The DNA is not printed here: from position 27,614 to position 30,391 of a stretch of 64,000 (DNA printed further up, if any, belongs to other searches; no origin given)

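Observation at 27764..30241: Tandem GH117-GH117 fusion: a possible covalent version of the GH117 dimer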

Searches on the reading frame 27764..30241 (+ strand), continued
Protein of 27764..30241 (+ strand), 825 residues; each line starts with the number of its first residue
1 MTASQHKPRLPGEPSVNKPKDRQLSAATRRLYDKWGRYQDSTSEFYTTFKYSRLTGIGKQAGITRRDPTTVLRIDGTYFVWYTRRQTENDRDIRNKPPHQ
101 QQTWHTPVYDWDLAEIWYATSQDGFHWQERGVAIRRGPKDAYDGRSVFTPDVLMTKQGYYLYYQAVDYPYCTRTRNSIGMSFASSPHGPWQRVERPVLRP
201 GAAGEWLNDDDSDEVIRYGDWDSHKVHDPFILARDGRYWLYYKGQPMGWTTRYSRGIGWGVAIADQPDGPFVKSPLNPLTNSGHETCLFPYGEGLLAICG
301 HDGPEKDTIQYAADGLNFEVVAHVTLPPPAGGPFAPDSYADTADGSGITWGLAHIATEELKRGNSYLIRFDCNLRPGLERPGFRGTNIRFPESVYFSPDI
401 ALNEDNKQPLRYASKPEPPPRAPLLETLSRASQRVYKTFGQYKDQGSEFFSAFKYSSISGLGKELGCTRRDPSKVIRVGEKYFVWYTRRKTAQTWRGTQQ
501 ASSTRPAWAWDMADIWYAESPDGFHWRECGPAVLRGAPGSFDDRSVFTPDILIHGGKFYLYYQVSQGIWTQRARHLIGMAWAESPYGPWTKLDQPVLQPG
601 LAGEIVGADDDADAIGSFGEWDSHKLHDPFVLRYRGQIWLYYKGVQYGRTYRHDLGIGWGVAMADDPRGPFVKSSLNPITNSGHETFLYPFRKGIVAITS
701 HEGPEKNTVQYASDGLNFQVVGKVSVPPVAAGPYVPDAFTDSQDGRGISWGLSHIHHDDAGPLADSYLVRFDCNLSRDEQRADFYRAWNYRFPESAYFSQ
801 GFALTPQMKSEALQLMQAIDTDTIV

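Call 33: fold_search(model_id=the predicted structure, library=pdb)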
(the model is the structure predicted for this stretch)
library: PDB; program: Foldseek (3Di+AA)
matches with E <= 10: 870; with E <= 0.001: 446
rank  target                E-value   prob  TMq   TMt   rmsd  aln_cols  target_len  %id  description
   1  4u6d_A                1.8e-36  1.00  0.41  0.88   2.7       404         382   39  Zg3615, a family 117 glycoside hydrolase in complex with beta-3,6-anhydro-L-galactose (released 2015-02-11)
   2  4u6d_B                2.2e-36  1.00  0.41  0.85   5.7       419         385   38  Zg3615, a family 117 glycoside hydrolase in complex with beta-3,6-anhydro-L-galactose (released 2015-02-11)
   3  4ak6_A                4.8e-36  1.00  0.38  0.82   3.6       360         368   39  BpGH117_H302E mutant glycoside hydrolase (released 2012-03-21)
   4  4ak5_A                5.4e-36  1.00  0.38  0.80   4.1       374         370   41  Native crystal structure of BpGH117 (released 2012-03-14)
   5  4ak7_B                7.0e-36  1.00  0.38  0.80   4.0       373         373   40  Crystal structure of BpGH117_E303Q in complex with neoagarobiose (released 2012-03-14)
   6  4ak6_B                1.6e-35  1.00  0.37  0.81   4.0       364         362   39  BpGH117_H302E mutant glycoside hydrolase (released 2012-03-21)
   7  4ak5_B                2.1e-35  1.00  0.38  0.81   4.0       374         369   41  Native crystal structure of BpGH117 (released 2012-03-14)
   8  3r4z_A                6.4e-35  1.00  0.38  0.84   4.0       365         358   39  Crystal structure of alpha-neoagarobiose hydrolase (ALPHA-NABH) in complex with alpha-d-galactopyranose from Saccharop (released 2012-02-01)
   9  5ta7_A                6.8e-35  1.00  0.36  0.80   2.8       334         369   40  Crystal structure of BuGH117Bwt (released 2017-09-13)
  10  3r4y_A                6.8e-35  1.00  0.38  0.84   4.1       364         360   39  Crystal structure of alpha-neoagarobiose hydrolase (ALPHA-NABH) from Saccharophagus degradans 2-40 (released 2012-02-01)
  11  4ak7_A                6.8e-35  1.00  0.37  0.81   4.4       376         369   40  Crystal structure of BpGH117_E303Q in complex with neoagarobiose (released 2012-03-14)
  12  5ta7_B                9.8e-35  1.00  0.36  0.80   2.8       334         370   40  Crystal structure of BuGH117Bwt (released 2017-09-13)
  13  3p2n_A                9.8e-35  1.00  0.37  0.81   3.9       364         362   38  Discovery and structural characterization of a new glycoside hydrolase family abundant in coastal waters that was anno (released 2011-03-02)
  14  3r4z_B                1.6e-34  1.00  0.38  0.85   3.9       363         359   39  Crystal structure of alpha-neoagarobiose hydrolase (ALPHA-NABH) in complex with alpha-d-galactopyranose from Saccharop (released 2012-02-01)
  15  3p2n_B                2.4e-34  1.00  0.37  0.82   3.6       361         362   40  Discovery and structural characterization of a new glycoside hydrolase family abundant in coastal waters that was anno (released 2011-03-02)
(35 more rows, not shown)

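Call 40: find_encoding_contigs(protein=P0064, flank=10000, max_places=1)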
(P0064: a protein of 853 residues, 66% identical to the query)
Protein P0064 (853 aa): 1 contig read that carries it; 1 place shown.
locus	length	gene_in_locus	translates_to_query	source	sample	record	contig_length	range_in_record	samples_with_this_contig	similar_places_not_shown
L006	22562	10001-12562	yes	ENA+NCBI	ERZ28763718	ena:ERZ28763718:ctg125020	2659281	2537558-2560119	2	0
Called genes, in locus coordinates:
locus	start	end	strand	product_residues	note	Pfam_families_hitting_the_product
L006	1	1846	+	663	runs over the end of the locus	PF00496:SBP_bac_5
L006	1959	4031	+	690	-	PF14871:GHL6, PF08532:Glyco_hydro_42M (weak)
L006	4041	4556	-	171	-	-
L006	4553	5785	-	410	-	PF04616:Glyco_hydro_43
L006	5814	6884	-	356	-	PF01408:GFO_IDH_MocA, PF03435:Sacchrp_dh_NADP (weak), PF03447:NAD_binding_3, PF22725:GFO_IDH_MocA_C3, PF02894:GFO_IDH_MocA_C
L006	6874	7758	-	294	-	PF01261:AP_endonuc_2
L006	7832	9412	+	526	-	PF00732:GMC_oxred_N, PF05199:GMC_oxred_C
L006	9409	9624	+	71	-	-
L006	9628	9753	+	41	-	-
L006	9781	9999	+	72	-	-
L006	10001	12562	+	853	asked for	PF04616:Glyco_hydro_43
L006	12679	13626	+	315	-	PF19300:BPD_transp_1_N, PF00528:BPD_transp_1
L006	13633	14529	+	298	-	PF12911:OppC_N, PF00528:BPD_transp_1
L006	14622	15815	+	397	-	PF02608:Bmp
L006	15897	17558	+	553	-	PF00496:SBP_bac_5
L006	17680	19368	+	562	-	PF00496:SBP_bac_5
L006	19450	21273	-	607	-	PF00884:Sulfatase, PF16347:SGSH_C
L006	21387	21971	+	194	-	PF00156:Pribosyltran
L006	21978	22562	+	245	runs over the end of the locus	PF00117:GATase, PF07722:Peptidase_C26 (weak)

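Call 41: find_encoding_contigs(protein=P0075, flank=10000, max_places=1)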
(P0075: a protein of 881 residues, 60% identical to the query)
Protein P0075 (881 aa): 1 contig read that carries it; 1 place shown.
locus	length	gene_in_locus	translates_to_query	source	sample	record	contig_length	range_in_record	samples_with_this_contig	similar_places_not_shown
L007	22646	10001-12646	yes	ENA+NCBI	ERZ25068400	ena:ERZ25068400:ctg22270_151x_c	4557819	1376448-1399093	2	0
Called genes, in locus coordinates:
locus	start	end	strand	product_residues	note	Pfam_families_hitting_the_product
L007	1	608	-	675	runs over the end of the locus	PF00496:SBP_bac_5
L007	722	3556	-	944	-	PF06634:DUF1156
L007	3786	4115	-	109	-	PF04255:DUF433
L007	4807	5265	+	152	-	-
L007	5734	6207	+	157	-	PF01381:HTH_3 (weak), PF13443:HTH_26 (weak)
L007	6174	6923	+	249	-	PF08843:AbiEii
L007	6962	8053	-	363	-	PF02746:MR_MLE_N, PF13378:MR_MLE_C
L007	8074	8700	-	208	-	PF00392:GntR, PF07729:FCD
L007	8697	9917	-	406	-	PF04616:Glyco_hydro_43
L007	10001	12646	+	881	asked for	PF04616:Glyco_hydro_43 (weak)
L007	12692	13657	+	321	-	PF19300:BPD_transp_1_N (faint), PF00528:BPD_transp_1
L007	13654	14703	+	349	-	PF00528:BPD_transp_1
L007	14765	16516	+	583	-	PF00496:SBP_bac_5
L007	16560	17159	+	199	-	PF11611:DUF4352 (weak)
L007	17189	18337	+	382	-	PF04616:Glyco_hydro_43 (weak)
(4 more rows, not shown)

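Call 42: find_encoding_contigs(protein=P0113, flank=10000, max_places=1)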
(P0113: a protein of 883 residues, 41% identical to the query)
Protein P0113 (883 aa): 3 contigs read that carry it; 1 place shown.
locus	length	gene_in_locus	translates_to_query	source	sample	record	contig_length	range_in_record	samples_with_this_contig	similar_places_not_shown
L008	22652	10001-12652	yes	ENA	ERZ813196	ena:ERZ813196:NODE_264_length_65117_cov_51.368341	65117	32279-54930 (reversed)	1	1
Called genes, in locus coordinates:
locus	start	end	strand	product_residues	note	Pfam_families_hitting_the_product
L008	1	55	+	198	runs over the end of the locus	PF00677:Lum_binding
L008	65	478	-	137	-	PF10825:DUF2752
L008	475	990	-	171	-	PF14237:GYF_2, PF04505:CD225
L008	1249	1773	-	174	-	PF14237:GYF_2, PF13828:DUF4190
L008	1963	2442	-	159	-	PF14237:GYF_2, PF13828:DUF4190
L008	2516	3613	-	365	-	-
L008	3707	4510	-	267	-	PF06167:Peptidase_M90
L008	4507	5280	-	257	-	PF00977:His_biosynth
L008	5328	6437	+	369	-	PF03781:FGE-sulfatase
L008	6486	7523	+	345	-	PF00535:Glycos_transf_2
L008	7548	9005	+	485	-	PF13439:Glyco_transf_4, PF13579:Glyco_trans_4_4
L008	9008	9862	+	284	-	PF00702:Hydrolase (weak)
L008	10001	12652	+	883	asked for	PF04616:Glyco_hydro_43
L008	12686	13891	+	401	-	PF04616:Glyco_hydro_43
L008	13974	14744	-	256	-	PF08238:Sel1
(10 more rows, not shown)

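Call 43: find_related_loci(query=A1, collection=genome_contigs, flank=2000)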
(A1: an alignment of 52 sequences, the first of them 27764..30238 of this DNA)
Query A1 (825 aa) in genome_contigs; peptide patterns used: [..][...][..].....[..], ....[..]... (x = any residue, [..] = any of these).
535 stretches matched a pattern; 520 encode a relative of the query (tblastn E <= 1e-3); the best 80 are kept; 80 distinct loci.
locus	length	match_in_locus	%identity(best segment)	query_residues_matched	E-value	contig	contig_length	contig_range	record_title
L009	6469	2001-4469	88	1-823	0e+0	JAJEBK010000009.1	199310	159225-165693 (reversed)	MAG: Anaerolineae bacterium isolate jk18x9bins.15 k141_60991, whole genome shotgun sequence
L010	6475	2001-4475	87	1-825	0e+0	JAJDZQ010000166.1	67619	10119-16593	MAG: Anaerolineae bacterium isolate jk18x44bins.10 k141_1294532, whole genome shotgun sequence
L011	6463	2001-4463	78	3-823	0e+0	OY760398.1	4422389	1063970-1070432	MAG: Aggregatilineales bacterium isolate 948f1344-b363-40c2-9c6d-9b25e8b84bf3 genome assembly, chromosome: 1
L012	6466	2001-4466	77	2-823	0e+0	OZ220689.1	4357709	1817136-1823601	MAG: Phototrophicaceae bacterium isolate ee48527d-5dc2-4181-aca3-e21b74048da2 genome assembly, chromosome: 1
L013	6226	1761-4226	77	2-823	0e+0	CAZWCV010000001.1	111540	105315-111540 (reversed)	MAG TPA_asm: uncultured Anaerolineaceae bacterium isolate SRP109090_co1_144 genome assembly, contig: NODE_147_length_111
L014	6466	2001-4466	78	7-825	0e+0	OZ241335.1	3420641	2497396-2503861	MAG: Phototrophicaceae bacterium isolate 61b479c2-c963-43d9-95c0-5819b8be15f9 genome assembly, chromosome: 1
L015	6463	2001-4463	76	3-823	0e+0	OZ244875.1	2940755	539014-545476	MAG: Phototrophicaceae bacterium isolate 8aaf9c89-b637-4e7e-ac2d-c8c55a6faeb7 genome assembly, chromosome: 2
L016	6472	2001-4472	76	2-825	0e+0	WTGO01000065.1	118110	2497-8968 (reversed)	MAG: Chloroflexi bacterium isolate CO36388bin_17 NODE_28_length_118110_cov_19.949922, whole genome shotgun sequence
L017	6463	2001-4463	76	3-823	0e+0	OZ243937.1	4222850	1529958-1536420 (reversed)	MAG: Phototrophicaceae bacterium isolate 2ebdfeec-e8d2-4ffe-80f1-f60856b30c27 genome assembly, chromosome: 1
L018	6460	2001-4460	77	4-823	0e+0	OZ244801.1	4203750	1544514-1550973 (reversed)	MAG: Phototrophicaceae bacterium isolate 9ab095b2-e58d-45e3-a73e-a8dbd3e9c5fd genome assembly, chromosome: 1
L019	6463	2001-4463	76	3-823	0e+0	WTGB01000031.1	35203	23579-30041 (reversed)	MAG: Chloroflexi bacterium isolate CO36386bin_31 NODE_687_length_35203_cov_20.401502, whole genome shotgun sequence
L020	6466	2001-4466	76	2-823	0e+0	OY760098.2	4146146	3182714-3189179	MAG: Aggregatilineales bacterium isolate 38e3f777-17bf-4c24-a9d7-54fd166e8adf genome assembly, chromosome: 1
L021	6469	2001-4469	76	3-825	0e+0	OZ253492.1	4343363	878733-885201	MAG: Phototrophicaceae bacterium isolate 568f45b0-caf7-40e1-b845-531524fd9348 genome assembly, chromosome: 1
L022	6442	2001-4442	76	10-823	0e+0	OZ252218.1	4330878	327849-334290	MAG: Phototrophicaceae bacterium isolate d8f7b2d0-96c0-4b0c-ac23-41a8c70a6e64 genome assembly, chromosome: 1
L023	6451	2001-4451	76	7-823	0e+0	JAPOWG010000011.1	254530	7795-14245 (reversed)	MAG: Chloroflexota bacterium isolate COS2_bin_19 NODE_21_length_254530_cov_21.8642, whole genome shotgun sequence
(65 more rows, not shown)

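Call 45: search_protein_families(library=ncbifam, proteins=[window:27764-30241:+], max_evalue=0.00001)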
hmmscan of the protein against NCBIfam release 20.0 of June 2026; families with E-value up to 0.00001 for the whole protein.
window:27764-30241:+ (825 aa): 1 family
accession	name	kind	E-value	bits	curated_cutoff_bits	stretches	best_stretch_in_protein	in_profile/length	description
NF049888.1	AlphArabdaseBT0367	equivalog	1.2e-07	30.8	800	0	545-592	122-166/486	arabinan endo-1,5-alpha-L-arabinosidase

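Call 66: predict_structure(alignment_id=A2)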
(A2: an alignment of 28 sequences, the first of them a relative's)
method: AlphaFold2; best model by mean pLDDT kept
length: 769 residues; sequences in the alignment: 28
mean_pLDDT: 87.6   pTM: 0.89
mean pLDDT of the five models: 87.6, 85.4, 84.7, 83.6, 83.5
residues with pLDDT >= 90: 420; 70-90: 281; 50-70: 55; < 50: 13
segments of 3 or more residues with pLDDT < 50: 497-500, 590-593, 702-704
pLDDT, mean of each block of 10 residues (from residue 1): 75 77 91 94 95 97 78 84 85 98 97 91 95 95 89 96 95 94 89 91 94 95 84 94 95 85 94 86 92 90 93 88 96 69 96 86 82 89 82 69 86 81 87 93 93 95 83 95 94 58 84 94 67 89 92 89 86 93 81 70 95 88 83 86 86 91 88 88 81 86 68 93 80 84 92 95 85
secondary structure, 60 per line:
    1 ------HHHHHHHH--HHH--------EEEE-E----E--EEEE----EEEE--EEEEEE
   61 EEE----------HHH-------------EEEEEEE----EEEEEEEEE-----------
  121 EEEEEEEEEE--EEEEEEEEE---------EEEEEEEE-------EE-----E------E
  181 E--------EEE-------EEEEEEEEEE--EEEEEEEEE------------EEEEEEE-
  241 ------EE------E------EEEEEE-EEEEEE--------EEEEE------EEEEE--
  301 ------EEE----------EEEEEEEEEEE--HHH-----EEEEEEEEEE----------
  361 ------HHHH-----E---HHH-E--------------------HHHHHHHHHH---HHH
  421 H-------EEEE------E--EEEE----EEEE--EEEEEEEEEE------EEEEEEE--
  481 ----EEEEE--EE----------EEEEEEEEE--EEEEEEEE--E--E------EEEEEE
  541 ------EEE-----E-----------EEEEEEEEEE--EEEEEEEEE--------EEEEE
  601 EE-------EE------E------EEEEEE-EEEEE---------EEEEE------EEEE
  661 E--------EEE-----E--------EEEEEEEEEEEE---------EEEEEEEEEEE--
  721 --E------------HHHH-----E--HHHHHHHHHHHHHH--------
elements in order (helices of 4 or more, strands of 3 or more residues): H7-14 E28-31 E41-44 E49-52 E55-63 E90-96 E101-109 E121-130 E133-141 E151-158 E190-192 E200-209 E212-220 E233-239 E262-267 E269-274 E283-287 E294-298 E307-309 E320-330 E341-350 H367-370 H405-414 H418-421 E429-432 E442-445 E450-453 E456-465 E472-478 E485-489 E504-512 E515-522 E535-540 E547-549 E567-576 E579-587 E596-602 E625-630 E632-636 E646-650 E657-661 E670-672 E687-698 E708-718 H736-739 H748-761
